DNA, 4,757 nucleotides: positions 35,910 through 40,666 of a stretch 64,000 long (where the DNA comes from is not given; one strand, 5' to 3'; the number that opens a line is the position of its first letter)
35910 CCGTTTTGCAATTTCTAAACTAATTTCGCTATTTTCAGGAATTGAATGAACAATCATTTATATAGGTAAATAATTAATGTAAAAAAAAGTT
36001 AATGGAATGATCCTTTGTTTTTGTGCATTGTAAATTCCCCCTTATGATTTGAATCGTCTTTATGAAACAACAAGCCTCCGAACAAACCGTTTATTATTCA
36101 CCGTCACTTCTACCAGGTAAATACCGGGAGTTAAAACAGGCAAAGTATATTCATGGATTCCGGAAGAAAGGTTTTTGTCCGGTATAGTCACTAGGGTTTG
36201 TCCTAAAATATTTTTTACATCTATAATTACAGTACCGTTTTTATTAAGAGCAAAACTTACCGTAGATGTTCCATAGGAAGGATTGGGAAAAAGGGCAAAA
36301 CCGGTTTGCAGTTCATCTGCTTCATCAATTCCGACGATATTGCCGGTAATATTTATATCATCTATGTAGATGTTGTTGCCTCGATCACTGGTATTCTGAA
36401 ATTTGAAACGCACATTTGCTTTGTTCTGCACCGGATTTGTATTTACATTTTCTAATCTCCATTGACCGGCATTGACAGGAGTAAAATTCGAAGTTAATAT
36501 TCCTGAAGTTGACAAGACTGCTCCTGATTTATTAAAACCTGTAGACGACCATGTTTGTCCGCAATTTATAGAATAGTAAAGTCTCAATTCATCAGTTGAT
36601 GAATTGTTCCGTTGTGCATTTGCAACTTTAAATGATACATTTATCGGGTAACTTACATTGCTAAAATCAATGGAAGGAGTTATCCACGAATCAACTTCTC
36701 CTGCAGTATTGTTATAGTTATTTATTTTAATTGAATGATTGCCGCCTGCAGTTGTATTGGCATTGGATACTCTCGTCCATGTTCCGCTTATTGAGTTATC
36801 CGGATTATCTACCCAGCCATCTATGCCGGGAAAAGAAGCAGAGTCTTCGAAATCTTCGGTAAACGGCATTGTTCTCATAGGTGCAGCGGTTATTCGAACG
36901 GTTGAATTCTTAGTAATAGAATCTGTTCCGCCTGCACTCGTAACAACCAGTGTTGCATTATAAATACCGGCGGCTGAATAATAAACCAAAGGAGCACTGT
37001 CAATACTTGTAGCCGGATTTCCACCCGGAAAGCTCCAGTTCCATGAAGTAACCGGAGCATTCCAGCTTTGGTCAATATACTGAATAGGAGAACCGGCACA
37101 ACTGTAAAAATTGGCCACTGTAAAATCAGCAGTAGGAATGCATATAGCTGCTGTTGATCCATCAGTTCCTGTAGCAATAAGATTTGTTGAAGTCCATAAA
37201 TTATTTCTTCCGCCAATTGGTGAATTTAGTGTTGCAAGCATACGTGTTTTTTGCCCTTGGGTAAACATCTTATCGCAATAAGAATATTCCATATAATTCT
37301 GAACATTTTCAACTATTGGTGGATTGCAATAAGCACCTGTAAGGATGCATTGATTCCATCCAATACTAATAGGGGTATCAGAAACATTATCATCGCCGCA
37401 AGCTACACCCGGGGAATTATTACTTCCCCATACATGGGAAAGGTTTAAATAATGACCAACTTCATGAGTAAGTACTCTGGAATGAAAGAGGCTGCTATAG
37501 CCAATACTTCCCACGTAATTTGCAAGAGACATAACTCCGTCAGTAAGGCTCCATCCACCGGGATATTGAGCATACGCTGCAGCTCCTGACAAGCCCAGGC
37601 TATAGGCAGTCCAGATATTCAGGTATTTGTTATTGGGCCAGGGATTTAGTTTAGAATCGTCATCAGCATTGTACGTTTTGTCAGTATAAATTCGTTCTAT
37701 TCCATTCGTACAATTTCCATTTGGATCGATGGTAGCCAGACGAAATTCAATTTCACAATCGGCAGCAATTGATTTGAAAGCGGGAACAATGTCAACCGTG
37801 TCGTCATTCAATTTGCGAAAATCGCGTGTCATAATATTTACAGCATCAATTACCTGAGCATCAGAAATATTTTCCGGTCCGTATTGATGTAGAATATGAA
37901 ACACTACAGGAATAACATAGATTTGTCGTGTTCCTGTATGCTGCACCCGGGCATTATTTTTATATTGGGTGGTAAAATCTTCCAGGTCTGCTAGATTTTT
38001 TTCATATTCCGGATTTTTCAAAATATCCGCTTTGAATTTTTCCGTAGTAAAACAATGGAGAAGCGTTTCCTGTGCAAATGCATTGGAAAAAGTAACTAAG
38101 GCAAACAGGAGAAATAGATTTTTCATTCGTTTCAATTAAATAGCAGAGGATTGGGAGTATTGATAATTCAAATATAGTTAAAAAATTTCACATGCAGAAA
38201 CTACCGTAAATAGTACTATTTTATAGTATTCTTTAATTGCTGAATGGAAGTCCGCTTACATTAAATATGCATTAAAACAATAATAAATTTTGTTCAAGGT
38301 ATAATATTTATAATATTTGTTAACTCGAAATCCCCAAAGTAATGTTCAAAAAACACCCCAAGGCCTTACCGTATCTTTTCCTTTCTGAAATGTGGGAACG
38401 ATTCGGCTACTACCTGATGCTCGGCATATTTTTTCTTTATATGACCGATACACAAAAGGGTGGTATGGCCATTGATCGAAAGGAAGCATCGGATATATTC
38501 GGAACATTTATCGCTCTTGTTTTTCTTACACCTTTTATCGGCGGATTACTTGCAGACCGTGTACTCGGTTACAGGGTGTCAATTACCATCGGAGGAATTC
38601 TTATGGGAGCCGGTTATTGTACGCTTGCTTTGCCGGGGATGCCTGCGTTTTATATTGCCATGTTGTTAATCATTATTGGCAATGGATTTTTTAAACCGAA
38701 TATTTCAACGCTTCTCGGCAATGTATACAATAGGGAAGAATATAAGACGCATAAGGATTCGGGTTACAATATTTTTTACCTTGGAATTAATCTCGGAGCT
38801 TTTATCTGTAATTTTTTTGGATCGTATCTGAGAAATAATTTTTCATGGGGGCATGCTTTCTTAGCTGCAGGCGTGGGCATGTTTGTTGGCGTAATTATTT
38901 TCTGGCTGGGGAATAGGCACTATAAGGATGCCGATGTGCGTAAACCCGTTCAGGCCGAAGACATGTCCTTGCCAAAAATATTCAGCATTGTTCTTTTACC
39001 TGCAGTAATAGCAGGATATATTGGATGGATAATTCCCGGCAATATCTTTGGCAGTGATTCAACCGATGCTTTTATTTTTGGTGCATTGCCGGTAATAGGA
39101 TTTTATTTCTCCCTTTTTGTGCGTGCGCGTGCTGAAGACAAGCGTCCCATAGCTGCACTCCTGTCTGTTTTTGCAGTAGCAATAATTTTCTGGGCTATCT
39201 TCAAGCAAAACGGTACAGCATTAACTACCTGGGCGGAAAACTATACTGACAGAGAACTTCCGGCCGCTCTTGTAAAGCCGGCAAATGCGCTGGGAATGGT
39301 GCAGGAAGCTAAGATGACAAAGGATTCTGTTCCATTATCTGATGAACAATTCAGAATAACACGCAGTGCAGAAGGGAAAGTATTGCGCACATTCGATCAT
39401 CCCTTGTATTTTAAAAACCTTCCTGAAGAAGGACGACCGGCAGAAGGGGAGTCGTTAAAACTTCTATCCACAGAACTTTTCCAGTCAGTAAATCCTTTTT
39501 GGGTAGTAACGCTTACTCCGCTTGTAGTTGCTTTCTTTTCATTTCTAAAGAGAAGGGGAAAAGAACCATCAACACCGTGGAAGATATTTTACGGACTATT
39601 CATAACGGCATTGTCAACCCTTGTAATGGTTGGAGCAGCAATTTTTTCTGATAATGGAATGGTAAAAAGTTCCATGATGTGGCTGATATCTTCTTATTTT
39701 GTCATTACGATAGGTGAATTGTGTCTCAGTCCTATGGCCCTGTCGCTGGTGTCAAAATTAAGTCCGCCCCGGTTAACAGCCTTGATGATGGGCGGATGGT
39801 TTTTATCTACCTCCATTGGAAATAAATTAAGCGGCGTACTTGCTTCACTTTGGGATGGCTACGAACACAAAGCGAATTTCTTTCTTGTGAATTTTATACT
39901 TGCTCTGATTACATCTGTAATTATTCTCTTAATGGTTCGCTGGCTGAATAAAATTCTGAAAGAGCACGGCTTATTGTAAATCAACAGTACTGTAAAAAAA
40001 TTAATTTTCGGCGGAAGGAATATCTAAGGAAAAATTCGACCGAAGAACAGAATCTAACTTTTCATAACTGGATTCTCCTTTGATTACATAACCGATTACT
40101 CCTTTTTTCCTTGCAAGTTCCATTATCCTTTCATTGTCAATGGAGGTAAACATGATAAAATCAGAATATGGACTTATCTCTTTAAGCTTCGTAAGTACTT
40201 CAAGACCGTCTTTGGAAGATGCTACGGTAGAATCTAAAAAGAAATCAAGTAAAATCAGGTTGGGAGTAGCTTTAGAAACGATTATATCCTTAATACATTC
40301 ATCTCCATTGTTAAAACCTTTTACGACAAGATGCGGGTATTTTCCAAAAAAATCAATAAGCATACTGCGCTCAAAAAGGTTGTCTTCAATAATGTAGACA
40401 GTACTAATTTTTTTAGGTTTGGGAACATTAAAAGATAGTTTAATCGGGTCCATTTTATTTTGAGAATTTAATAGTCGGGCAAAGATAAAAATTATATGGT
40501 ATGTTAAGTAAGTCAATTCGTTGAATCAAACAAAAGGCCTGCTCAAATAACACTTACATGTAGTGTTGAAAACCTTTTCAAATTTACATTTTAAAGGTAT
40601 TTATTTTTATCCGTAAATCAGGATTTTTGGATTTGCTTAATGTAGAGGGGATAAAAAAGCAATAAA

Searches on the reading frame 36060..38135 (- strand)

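Call 53: search_protein_families(library=pfam, proteins=[window:36060-38135:-], max_evalue=0.001)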
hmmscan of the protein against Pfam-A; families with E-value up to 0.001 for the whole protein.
window:36060-38135:- (691 aa): 5 families
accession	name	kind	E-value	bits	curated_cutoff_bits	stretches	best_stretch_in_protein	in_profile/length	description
PF05572.19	Peptidase_M43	-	9.7e-22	78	23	1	158-303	4-151/152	Pregnancy-associated plasma protein-A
PF18962.6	Por_Secre_tail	-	2.1e-07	31.6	27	1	615-690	1-75/75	Secretion system C-terminal sorting domain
PF18911.6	PKD_4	-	2.2e-06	28.1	27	1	359-414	31-84/85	PKD domain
PF21471.3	Reelin_subrepeat-B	-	3.1e-05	24.2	27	1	485-596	28-126/127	Reelin subrepeat B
PF00801.26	PKD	-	6.4e-05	23.3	23.5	0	362-410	29-77/80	PKD domain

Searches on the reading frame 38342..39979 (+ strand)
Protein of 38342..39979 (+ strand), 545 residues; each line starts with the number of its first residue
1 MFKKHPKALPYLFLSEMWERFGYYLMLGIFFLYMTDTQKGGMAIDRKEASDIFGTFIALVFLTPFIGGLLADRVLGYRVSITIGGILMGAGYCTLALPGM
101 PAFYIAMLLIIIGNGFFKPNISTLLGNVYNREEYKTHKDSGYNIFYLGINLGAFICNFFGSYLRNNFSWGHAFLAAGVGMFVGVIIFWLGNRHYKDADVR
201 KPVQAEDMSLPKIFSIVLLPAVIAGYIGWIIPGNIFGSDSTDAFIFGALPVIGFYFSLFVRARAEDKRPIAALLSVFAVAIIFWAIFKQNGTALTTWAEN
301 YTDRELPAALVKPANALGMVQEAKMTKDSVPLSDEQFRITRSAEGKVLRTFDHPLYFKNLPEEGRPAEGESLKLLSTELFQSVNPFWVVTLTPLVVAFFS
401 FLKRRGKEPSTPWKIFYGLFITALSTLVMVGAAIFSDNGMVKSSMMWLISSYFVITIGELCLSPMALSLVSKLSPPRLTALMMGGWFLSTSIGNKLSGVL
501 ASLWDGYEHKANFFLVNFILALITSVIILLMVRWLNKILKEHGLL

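Call 53: search_protein_families(library=pfam, proteins=[window:38342-39979:+], max_evalue=0.001)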
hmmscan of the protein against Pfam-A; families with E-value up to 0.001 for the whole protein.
window:38342-39979:+ (545 aa): 2 families
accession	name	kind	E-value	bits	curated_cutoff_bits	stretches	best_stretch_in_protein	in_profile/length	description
PF00854.27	PTR2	-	7.9e-56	190.1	27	2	80-302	3-233/392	POT family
PF07690.21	MFS_1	-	3.1e-25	89.3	33.4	1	21-290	10-291/347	Major Facilitator Superfamily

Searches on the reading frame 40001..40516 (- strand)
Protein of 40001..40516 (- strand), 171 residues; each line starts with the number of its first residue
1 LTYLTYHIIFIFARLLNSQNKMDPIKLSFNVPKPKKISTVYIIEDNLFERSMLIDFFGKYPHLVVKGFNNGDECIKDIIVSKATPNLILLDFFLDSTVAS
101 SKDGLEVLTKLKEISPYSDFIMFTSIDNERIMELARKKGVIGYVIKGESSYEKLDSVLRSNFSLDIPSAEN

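Call 53: search_protein_families(library=pfam, proteins=[window:40001-40516:-], max_evalue=0.001)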
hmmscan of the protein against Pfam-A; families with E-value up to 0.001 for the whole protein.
window:40001-40516:- (171 aa): 1 family
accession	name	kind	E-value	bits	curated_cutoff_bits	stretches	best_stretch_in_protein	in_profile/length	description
PF00072.30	Response_reg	-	5.8e-09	36.5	30.2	1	40-148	1-101/111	Response regulator receiver domain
